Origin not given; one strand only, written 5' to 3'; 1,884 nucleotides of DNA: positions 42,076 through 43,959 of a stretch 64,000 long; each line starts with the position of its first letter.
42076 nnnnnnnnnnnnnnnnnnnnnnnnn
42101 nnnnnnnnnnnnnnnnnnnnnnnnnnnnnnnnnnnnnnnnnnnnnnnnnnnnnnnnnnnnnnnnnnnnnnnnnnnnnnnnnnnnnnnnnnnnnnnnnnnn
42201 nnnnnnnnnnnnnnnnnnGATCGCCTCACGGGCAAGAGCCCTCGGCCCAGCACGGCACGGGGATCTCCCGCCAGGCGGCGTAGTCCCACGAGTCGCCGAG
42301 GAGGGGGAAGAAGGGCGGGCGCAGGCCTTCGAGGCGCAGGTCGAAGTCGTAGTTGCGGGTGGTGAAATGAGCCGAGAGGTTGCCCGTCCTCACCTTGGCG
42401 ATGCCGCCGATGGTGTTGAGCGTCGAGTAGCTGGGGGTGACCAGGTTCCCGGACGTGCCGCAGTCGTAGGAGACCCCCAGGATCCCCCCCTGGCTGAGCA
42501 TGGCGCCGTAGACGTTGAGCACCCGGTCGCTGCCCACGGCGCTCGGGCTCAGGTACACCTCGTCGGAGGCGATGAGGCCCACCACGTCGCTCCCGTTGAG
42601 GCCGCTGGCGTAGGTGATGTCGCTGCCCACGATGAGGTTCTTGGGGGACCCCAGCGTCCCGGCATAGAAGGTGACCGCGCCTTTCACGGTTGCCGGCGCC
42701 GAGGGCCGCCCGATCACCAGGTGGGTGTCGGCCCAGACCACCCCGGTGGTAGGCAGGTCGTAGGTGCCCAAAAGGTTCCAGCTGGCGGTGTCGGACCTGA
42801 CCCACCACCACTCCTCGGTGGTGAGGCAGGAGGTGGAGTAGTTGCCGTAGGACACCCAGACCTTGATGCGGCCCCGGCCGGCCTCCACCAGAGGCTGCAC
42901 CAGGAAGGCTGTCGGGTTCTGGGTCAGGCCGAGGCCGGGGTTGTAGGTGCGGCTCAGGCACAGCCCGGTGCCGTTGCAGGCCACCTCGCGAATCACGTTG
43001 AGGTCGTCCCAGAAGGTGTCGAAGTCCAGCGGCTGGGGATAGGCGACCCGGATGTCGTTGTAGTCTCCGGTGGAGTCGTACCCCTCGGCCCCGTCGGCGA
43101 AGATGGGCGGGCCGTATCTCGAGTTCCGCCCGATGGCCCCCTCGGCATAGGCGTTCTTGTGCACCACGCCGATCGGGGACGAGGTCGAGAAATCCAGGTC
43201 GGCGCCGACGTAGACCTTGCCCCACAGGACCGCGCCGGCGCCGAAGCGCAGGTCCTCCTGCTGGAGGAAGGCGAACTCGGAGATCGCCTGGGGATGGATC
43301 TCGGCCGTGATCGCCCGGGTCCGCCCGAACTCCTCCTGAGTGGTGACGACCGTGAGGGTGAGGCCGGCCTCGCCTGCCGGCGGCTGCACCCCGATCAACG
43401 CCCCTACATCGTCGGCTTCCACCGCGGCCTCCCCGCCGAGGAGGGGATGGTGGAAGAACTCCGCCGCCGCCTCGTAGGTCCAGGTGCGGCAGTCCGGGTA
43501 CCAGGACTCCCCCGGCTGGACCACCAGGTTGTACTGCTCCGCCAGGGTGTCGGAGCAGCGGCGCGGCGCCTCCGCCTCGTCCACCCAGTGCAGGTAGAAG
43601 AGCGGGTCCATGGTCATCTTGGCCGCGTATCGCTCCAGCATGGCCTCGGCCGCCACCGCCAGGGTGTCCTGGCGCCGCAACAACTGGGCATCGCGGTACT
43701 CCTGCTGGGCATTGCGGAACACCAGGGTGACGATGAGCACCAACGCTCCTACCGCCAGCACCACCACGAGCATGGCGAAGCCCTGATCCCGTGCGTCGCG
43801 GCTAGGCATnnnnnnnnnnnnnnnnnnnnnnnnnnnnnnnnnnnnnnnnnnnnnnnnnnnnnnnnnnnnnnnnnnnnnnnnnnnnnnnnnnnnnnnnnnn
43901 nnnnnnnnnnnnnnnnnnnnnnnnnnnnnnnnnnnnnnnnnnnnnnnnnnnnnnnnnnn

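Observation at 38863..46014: Six-gene translationally coupled minor-pilin operon with unusually large pseudopilins and a non-pilin secreted protein, detached from the core pil locus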

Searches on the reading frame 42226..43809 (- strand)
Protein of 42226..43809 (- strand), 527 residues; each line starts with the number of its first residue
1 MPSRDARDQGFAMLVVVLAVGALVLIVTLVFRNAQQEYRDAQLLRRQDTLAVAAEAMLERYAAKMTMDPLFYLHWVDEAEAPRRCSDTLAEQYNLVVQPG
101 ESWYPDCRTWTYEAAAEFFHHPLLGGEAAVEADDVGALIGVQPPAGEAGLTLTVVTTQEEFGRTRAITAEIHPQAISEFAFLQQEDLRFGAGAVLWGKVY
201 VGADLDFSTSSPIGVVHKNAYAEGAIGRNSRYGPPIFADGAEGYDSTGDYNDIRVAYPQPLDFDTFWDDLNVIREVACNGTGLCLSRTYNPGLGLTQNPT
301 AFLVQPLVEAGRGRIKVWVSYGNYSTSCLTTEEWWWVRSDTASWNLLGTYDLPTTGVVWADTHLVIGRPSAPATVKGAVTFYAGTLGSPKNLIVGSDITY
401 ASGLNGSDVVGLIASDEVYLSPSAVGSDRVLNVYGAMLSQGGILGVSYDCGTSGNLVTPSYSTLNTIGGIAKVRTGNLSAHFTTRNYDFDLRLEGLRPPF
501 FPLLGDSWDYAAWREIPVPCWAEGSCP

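Call 3: search_protein_families(library=pfam, proteins=[window:42226-43809:-], max_evalue=0.1)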
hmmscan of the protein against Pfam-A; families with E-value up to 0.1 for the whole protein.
window:42226-43809:- (527 aa): 0 families

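Call 4: search_protein_families(library=ncbifam, proteins=[window:42226-43809:-], max_evalue=0.1)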
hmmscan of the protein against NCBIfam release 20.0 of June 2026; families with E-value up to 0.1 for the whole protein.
window:42226-43809:- (527 aa): 1 family
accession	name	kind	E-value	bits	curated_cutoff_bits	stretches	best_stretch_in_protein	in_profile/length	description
NF053549.1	FtsL_Actino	equivalog_domain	0.018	14.9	55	1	11-62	3-54/83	cell division protein FtsL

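Call 9: find_encoding_contigs(protein=window:42226-43809:-, flank=10000, max_places=6)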
Protein window:42226-43809:- (527 aa): no gene with exactly this product is on record in the collection.

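Call 10: find_homologous_proteins(query=window:42226-43809:-, max_evalue=0.001)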
Query window:42226-43809:- (527 aa): 115 proteins with E <= 0.001 among 8000 candidates.
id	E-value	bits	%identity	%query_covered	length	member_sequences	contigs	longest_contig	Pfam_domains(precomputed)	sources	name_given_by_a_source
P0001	0.0e+0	1219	100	100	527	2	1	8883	-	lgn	-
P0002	8.0e-273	924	74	100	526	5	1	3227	-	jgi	jgi:hypothetical protein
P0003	2.8e-270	916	73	100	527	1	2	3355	-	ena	-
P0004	7.8e-264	894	72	100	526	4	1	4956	-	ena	-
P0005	1.1e-261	887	73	98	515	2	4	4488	-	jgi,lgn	-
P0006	8.8e-257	871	69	100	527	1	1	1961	-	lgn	-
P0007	5.2e-256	868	69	100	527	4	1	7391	-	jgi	jgi:hypothetical protein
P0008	4.3e-250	849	70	98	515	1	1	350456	-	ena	-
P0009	2.4e-248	843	69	98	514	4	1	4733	-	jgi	jgi:hypothetical protein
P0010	3.5e-247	839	68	100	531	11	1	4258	-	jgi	jgi:hypothetical protein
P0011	4.1e-212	724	59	100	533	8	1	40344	-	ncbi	ncbi:MAG: hypothetical protein WEE36_01610 [Acidimicrobiia bacterium]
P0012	1.5e-210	718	59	99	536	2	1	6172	-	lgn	-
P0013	6.7e-206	703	57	99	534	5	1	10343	-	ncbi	ncbi:MAG: hypothetical protein V1757_04030 [Actinomycetota bacterium]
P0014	1.1e-205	702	57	99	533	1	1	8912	-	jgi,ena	-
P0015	7.3e-205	700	57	99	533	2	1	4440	-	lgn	-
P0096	4.8e-119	416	40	99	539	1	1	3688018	-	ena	-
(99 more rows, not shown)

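Call 11: find_encoding_contigs(protein=P0008, flank=10000, max_places=2)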
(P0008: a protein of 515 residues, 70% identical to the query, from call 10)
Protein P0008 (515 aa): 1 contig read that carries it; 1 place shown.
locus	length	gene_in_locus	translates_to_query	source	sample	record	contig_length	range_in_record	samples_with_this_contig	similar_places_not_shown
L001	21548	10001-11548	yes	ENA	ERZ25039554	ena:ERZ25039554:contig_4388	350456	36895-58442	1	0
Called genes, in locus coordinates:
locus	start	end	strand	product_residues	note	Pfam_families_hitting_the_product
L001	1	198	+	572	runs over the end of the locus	-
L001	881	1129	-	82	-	-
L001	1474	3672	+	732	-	PF13328:HD_4, PF01966:HD, PF04607:RelA_SpoT, PF02824:TGS, PF19296:RelA_AH, PF28438:RelA_RIS, PF01842:ACT (weak), PF13291:ACT_4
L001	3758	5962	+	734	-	PF07963:N_methyl (faint), PF13620:CarboxypepD_reg (weak)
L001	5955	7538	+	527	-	-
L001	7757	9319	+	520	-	PF13620:CarboxypepD_reg (weak)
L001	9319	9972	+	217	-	-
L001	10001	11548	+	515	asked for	-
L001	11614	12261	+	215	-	PF00753:Lactamase_B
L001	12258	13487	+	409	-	PF13393:tRNA-synt_His, PF00587:tRNA-synt_2b, PF03129:HGTP_anticodon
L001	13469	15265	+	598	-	PF01336:tRNA_anti-codon, PF00152:tRNA-synt_2, PF02938:GAD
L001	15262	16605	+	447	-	PF05496:RuvB_N, PF01078:Mg_chelatase (faint), PF13191:AAA_16 (faint), PF00004:AAA, PF07728:AAA_5 (faint), PF16193:AAA_assoc_2, PF12002:MgsA_C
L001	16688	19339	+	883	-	PF01411:tRNA-synt_2c, PF02272:DHHA1 (faint), PF07973:tRNA_SAD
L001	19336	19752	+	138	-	PF03652:RuvX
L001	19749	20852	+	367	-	PF02618:YceG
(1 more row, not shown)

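Call 12: find_encoding_contigs(protein=P0096, flank=10000, max_places=2)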
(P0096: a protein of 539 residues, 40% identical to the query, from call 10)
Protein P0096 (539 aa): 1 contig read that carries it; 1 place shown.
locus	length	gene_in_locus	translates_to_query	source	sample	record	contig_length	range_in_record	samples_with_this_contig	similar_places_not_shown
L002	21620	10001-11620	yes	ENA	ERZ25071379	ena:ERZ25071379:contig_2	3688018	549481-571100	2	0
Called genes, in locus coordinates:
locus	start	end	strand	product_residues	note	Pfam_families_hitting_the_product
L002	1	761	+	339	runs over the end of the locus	PF02547:Queuosine_synth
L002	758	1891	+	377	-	PF01702:TGT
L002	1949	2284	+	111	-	PF02699:YajC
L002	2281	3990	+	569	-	PF21760:SecD_1st, PF22599:SecDF_P1_head, PF03176:MMPL, PF02355:SecD_SecF_C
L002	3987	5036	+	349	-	PF02355:SecD_SecF_C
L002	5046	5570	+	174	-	PF00156:Pribosyltran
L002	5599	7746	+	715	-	PF01966:HD, PF13328:HD_4, PF04607:RelA_SpoT, PF02824:TGS, PF19296:RelA_AH, PF28438:RelA_RIS, PF01842:ACT (weak), PF13291:ACT_4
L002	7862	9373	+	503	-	PF17210:SdrD_B (faint), PF13620:CarboxypepD_reg, PF13715:CarbopepD_reg_2 (faint)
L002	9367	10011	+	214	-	-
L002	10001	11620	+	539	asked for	-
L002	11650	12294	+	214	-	PF00753:Lactamase_B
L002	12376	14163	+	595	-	PF01336:tRNA_anti-codon, PF00152:tRNA-synt_2, PF02938:GAD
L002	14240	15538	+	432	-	PF01078:Mg_chelatase (faint), PF05496:RuvB_N, PF00158:Sigma54_activat (faint), PF13191:AAA_16 (faint), PF00004:AAA, PF13173:AAA_14 (weak), PF16193:AAA_assoc_2, PF12002:MgsA_C, +2 more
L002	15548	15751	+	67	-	-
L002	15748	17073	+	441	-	PF00152:tRNA-synt_2 (faint), PF13393:tRNA-synt_His, PF00587:tRNA-synt_2b (weak), PF03129:HGTP_anticodon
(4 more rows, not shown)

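Call 23: find_related_loci(query=A1, collection=genome_contigs, flank=10000)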
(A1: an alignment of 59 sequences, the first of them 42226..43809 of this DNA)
Query A1 (527 aa) in genome_contigs; peptide patterns used: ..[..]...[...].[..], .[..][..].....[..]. (x = any residue, [..] = any of these).
97 stretches matched a pattern; 53 encode a relative of the query (tblastn E <= 1e-3); 52 distinct loci.
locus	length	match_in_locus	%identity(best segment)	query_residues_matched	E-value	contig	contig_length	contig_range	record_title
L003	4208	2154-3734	73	1-527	0e+0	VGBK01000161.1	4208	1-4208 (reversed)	MAG: Actinomycetota bacterium isolate M_DeepCast_400m_m2_130 M_DeepCast_400m_m2_130_Ga0194112_10049419, whole genome sho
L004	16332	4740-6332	59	1-525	0e+0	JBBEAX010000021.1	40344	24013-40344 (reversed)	MAG: Acidimicrobiia bacterium isolate LejiaF_67_42 Lejia_F_1434_length_40344_cov_24, whole genome shotgun sequence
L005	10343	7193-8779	57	1-523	0e+0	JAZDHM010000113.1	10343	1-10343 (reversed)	MAG: Actinomycetota bacterium isolate MEGAHIT-group-0.332 k141_16154485, whole genome shotgun sequence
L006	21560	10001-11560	55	4-522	0e+0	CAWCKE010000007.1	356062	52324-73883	MAG: uncultured Acidimicrobiia bacterium isolate MFD00709.bin.2.137 genome assembly, contig: contig_6532, whole genome s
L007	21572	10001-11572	56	7-523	0e+0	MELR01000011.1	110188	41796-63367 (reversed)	MAG: Actinobacteria bacterium RBG_16_68_21 RBG_16_scaffold_253, whole genome shotgun sequence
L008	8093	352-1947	56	5-527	0e+0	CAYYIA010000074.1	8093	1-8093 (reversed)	MAG TPA_asm: uncultured Acidimicrobiia bacterium isolate SRP173033_co3_75 genome assembly, contig: NODE_12731_length_809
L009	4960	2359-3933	54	4-523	0e+0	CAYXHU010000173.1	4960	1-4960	MAG TPA_asm: uncultured Acidimicrobiia bacterium isolate binchicken_co334_108 genome assembly, contig: NODE_34828_length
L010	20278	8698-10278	54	5-527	0e+0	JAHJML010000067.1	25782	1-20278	MAG: Actinomycetota bacterium isolate Old_saline.mb.35 Old_saline.mb.35_k141_384710, whole genome shotgun sequence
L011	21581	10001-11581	52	5-527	0e+0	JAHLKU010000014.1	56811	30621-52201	MAG: Actinomycetota bacterium isolate MAG32 NODE_1430_length_56811_cov_2383.629819, whole genome shotgun sequence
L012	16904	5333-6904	52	10-527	0e+0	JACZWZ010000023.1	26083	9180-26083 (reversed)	MAG: Acidobacteria bacterium isolate B22D1T2 B22D1T2_NODE379, whole genome shotgun sequence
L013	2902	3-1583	51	4-525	0e+0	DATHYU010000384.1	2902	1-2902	MAG TPA_asm: Acidimicrobiia bacterium isolate SMAG_U16220 k141_240414, whole genome shotgun sequence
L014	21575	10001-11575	51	4-523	1e-176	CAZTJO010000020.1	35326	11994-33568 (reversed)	MAG TPA_asm: uncultured Acidimicrobiia bacterium isolate binchicken_co116_346 genome assembly, contig: NODE_1006_length_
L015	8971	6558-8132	55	7-527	0e+0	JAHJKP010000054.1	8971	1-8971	MAG: Proteobacteria bacterium isolate Modern_marine_rock_biofilm.mb.87 Modern_marine_rock.mb.87_k141_144526, whole genom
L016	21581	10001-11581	56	4-525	0e+0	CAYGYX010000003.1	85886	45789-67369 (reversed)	MAG TPA_asm: uncultured Acidimicrobiia bacterium isolate ERP119294_co1_434 genome assembly, contig: NODE_259_length_8588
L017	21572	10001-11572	52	4-522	0e+0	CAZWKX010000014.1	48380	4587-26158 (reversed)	MAG TPA_asm: uncultured Acidimicrobiia bacterium isolate SRP214966_co4_433 genome assembly, contig: NODE_410_length_4838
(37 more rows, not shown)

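Call 27: predict_structure(alignment_id=A1)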
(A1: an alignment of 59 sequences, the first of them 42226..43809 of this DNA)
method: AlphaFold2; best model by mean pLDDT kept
length: 527 residues; sequences in the alignment: 59
mean_pLDDT: 87.5   pTM: 0.77
mean pLDDT of the five models: 87.5, 87.3, 86.6, 85.6, 84.0
residues with pLDDT >= 90: 266; 70-90: 225; 50-70: 33; < 50: 3
segments of 3 or more residues with pLDDT < 50: 1-3
pLDDT, mean of each block of 10 residues (from residue 1): 51 79 87 85 84 89 79 90 91 92 86 89 68 83 74 90 89 84 91 89 93 92 92 93 94 91 72 84 91 91 95 94 91 92 94 89 94 92 93 96 88 95 92 94 91 90 94 88 90 79 75 90 78
secondary structure, 60 per line:
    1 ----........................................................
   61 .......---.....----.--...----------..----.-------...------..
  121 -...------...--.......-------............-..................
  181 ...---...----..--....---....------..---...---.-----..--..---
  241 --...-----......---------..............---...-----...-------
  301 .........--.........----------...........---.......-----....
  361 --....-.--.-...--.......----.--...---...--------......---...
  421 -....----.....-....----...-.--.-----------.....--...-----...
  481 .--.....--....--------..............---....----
elements in order: H5-67 H71-74 E83-85 E110-112 E136-142 E150-158 E163-175 E179-183 E187-189 E198-201 E205-208 E220-222 E243-245 H253-256 H266-279 E283-285 E301-309 E312-320 H331-341 E345-351 E357-360 E363-366 E373-375 E378-384 E392-394 E398-400 E409-414 E418-420 H422-425 E430-434 E436-439 E444-446 E463-467 E470-472 H478-481 E484-488 H491-494 E503-516 H520-523

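Call 56: search_protein_families(library=pfam, alignment_id=A1, max_evalue=0.01)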
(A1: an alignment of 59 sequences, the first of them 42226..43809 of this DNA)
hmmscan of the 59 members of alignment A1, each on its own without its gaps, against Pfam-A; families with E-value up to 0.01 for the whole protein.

A. member 1, window:42226-43809:- (527 aa): 0 families

B. families by the number of members that match (of 59 scanned): 1 family
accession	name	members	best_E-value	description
PF20597.4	pAdhesive_15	1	0.0026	Putative Ice-binding-like adhesive domain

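Call 62: search_solved_structures(query=A1, max_evalue=10)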
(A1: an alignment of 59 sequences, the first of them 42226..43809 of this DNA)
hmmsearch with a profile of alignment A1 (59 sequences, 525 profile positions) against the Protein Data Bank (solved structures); distinct sequences matched with E-value up to 10: 5.
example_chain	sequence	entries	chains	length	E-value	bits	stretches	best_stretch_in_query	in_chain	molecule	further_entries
5rhg_A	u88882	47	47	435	0.74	11.4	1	293-382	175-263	NS3 Helicase | Zika virus NS3 helicase domain | Serine protease NS3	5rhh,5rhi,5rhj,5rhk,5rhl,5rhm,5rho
5y4z_A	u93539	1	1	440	0.75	11.4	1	293-382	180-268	NS3 helicase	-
5jps_A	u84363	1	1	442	0.76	11.4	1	293-382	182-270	ns3 helicase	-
5vi7_A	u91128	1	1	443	0.77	11.4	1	293-382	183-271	helicase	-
6adw_A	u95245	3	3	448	0.78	11.4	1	293-382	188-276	Serine protease NS3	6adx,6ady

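Call 74: search_protein_representatives(alignment_id=A1)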
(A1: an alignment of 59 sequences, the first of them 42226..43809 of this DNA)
Query: 59 sequences, 525 profile positions. Proteins with E-value up to 0.001 (for the whole library): 1665; up to 1e-10: 502; up to 1e-30: 102. The best 150 are listed.
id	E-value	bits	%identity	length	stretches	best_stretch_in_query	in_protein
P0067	4.6e-237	804.1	-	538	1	2-525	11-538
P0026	3.9e-236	801.1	-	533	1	5-524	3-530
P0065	1.2e-213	726.9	-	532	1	5-520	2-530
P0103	1.3e-180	617.9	-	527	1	11-520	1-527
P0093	7.1e-180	615.4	-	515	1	13-520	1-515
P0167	9.4e-174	595.2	-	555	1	2-521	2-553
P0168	4.8e-171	586.3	-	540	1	4-520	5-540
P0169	1.7e-167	574.6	-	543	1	1-519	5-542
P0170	4.0e-146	504.0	-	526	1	4-520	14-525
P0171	9.3e-143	492.9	-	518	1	6-520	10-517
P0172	1.1e-138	479.5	-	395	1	132-519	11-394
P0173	6.4e-136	470.4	-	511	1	4-520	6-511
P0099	1.8e-129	449.1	-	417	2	156-378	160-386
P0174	4.2e-128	444.6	-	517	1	13-519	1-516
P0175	3.3e-123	428.4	-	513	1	13-519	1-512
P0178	8.9e-82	291.7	-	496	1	4-516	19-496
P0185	5.0e-63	229.8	-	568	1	4-520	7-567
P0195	6.9e-59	216.2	-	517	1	5-514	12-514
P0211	3.7e-53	197.3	-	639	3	5-288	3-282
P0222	6.4e-47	176.7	-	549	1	6-503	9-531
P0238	1.1e-40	156.1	-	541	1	1-506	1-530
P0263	1.8e-29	119.1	-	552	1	31-508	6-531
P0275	4.7e-27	111.1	-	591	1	14-508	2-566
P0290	3.5e-24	101.7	-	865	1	145-513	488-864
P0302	8.0e-23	97.2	-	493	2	144-512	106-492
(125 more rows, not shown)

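Call 75: list_cluster_members(proteins=[P0178, P0185, P0195, P0211, P0222, P0238, P0263, P0275, P0290, P0302])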
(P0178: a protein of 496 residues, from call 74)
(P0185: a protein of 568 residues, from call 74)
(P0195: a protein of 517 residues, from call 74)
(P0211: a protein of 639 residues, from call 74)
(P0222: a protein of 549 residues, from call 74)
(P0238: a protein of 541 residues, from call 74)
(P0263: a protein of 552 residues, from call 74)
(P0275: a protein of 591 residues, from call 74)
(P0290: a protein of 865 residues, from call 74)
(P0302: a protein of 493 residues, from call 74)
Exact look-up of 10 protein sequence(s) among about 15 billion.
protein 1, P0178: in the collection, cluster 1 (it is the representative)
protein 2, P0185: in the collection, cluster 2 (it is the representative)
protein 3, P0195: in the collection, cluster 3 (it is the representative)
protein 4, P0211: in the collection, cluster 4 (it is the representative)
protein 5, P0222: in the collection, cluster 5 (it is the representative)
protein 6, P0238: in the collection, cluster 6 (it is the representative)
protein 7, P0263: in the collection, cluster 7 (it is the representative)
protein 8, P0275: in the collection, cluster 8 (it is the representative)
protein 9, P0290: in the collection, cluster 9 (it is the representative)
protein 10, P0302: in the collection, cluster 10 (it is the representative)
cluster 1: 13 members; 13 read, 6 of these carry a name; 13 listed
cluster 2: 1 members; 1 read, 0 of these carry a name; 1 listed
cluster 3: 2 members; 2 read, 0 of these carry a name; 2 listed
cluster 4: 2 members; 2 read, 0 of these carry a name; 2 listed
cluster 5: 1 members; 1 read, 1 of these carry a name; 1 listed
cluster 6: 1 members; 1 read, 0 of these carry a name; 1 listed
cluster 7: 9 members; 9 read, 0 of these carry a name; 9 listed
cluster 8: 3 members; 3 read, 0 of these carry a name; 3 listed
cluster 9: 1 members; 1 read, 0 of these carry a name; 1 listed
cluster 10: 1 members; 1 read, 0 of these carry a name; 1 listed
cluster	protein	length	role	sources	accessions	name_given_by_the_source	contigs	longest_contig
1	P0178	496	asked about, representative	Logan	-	-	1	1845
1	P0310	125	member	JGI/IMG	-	hypothetical protein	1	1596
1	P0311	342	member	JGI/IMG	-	hypothetical protein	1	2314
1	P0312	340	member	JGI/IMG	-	hypothetical protein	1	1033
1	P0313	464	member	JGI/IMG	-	hypothetical protein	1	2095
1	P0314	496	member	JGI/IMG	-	hypothetical protein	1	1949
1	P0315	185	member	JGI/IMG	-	hypothetical protein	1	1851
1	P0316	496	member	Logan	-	-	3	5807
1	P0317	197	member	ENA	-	-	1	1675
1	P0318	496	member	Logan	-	-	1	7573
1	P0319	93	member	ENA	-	-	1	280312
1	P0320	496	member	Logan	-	-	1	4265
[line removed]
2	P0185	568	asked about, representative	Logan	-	-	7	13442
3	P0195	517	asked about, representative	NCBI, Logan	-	-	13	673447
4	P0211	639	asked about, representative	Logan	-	-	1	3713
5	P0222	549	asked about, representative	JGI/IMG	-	Tfp pilus assembly protein PilX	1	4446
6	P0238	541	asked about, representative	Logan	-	-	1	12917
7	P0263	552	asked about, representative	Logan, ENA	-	-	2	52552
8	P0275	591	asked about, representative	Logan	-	-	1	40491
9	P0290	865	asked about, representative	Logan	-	-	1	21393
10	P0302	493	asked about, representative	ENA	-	-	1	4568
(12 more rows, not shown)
